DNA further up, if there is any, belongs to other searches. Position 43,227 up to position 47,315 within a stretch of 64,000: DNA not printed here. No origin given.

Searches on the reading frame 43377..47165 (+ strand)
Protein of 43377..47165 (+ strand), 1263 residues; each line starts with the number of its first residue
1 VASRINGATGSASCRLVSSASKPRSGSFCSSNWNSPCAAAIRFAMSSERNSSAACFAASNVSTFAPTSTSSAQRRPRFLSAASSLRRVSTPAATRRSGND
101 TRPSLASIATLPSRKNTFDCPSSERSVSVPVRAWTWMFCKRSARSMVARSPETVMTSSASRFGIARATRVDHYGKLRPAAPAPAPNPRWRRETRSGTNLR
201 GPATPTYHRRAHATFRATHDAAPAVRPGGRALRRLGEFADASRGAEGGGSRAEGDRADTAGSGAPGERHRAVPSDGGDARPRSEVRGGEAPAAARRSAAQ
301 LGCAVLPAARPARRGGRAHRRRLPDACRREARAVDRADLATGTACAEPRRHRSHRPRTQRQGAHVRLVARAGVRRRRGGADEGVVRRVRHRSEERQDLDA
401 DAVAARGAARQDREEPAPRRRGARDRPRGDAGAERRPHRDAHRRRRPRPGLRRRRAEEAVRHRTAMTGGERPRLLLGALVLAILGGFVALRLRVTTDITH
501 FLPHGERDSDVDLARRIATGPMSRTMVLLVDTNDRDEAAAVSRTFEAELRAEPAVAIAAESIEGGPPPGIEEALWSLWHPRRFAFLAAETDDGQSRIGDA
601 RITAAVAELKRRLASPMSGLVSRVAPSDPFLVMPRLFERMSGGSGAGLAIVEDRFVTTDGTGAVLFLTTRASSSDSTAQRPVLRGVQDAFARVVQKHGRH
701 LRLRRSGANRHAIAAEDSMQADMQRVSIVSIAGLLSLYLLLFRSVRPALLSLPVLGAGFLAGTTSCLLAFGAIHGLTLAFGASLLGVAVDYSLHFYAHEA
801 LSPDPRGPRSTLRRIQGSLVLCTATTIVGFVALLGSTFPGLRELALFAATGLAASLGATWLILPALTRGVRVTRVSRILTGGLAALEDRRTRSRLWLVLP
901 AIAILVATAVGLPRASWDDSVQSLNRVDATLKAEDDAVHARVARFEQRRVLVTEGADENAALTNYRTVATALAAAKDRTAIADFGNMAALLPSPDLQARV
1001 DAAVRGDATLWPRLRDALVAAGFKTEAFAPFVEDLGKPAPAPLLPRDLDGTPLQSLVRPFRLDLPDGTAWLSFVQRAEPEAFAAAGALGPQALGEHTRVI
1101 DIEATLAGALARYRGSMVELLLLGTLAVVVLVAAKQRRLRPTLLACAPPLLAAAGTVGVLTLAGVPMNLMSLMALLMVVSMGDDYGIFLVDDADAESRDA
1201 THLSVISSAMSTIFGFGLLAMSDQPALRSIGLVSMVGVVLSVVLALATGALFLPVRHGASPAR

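Call 82: search_protein_families(library=pfam, proteins=[window:43377-47165:+], max_evalue=0.0001)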
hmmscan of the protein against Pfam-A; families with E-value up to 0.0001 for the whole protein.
window:43377-47165:+ (1263 aa): 1 family
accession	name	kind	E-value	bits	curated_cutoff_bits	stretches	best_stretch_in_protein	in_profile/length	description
PF03176.21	MMPL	-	2.7e-06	27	20.5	1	651-868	76-300/333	MMPL family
